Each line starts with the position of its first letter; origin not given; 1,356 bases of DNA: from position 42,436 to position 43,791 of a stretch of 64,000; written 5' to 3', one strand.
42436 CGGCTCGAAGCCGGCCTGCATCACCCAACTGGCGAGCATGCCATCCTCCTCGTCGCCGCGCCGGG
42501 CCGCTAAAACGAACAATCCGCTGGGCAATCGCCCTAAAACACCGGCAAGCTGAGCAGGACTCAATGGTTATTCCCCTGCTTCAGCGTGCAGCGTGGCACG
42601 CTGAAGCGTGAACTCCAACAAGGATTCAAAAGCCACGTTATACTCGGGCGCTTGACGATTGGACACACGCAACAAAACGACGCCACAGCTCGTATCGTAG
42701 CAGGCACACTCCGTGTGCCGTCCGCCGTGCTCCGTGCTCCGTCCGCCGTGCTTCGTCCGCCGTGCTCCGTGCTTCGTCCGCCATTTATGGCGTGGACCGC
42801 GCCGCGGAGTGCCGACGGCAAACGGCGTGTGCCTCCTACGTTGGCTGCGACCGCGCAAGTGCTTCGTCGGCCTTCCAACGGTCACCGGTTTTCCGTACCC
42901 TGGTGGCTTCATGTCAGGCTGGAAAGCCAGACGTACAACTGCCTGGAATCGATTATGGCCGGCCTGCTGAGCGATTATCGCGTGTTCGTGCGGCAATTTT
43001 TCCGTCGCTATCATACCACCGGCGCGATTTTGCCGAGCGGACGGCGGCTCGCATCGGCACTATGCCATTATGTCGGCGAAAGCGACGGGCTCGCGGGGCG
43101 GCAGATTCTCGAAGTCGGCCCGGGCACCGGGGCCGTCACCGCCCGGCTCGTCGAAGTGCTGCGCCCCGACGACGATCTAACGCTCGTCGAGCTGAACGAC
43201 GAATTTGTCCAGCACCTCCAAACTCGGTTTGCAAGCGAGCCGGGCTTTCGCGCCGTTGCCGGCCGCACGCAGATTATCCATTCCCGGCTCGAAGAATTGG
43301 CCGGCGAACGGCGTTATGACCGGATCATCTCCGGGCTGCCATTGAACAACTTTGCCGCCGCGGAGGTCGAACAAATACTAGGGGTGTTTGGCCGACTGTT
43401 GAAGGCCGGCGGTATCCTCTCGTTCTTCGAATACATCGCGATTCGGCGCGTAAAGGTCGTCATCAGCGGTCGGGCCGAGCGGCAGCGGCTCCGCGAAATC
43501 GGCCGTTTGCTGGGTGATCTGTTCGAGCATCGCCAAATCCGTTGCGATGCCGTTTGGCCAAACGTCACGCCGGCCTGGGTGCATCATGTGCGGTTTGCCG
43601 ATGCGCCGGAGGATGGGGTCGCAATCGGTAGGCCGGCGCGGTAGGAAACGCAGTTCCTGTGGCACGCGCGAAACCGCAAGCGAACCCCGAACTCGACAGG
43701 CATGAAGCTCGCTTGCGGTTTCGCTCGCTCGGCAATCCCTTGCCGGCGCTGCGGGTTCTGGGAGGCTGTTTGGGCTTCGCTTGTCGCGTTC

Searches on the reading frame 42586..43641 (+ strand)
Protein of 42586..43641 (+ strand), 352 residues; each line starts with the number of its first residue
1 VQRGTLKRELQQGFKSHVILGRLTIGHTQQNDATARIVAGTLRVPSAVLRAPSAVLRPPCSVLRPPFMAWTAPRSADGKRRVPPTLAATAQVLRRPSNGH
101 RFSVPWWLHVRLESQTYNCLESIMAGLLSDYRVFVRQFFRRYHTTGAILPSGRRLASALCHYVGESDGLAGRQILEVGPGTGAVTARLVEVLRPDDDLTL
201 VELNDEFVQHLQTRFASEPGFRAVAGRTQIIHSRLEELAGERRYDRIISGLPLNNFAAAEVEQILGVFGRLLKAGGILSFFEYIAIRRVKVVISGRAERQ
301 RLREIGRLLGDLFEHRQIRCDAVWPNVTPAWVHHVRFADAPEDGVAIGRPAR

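Call 23: search_protein_families(library=pfam, proteins=[window:42586-43641:+], max_evalue=0.001)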
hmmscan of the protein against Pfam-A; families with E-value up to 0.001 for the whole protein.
window:42586-43641:+ (352 aa): 6 families
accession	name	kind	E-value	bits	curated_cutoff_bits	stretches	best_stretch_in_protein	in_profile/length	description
PF13649.12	Methyltransf_25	-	1.5e-08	35.6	27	1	174-276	1-97/97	Methyltransferase domain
PF08242.18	Methyltransf_12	-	3.2e-08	34.6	30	1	175-278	1-98/98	Methyltransferase domain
PF00398.26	RrnaAD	-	8.5e-07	28.8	24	1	172-218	32-75/263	Ribosomal RNA adenine dimethylase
PF08241.18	Methyltransf_11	-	3.6e-05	24.8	21.2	1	175-280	1-95/95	Methyltransferase domain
PF13847.12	Methyltransf_31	-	0.00012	22.3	27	1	171-279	4-108/145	Methyltransferase domain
PF01209.24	Ubie_methyltran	-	0.00019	21.3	20.1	1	169-285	46-156/233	ubiE/COQ5 methyltransferase family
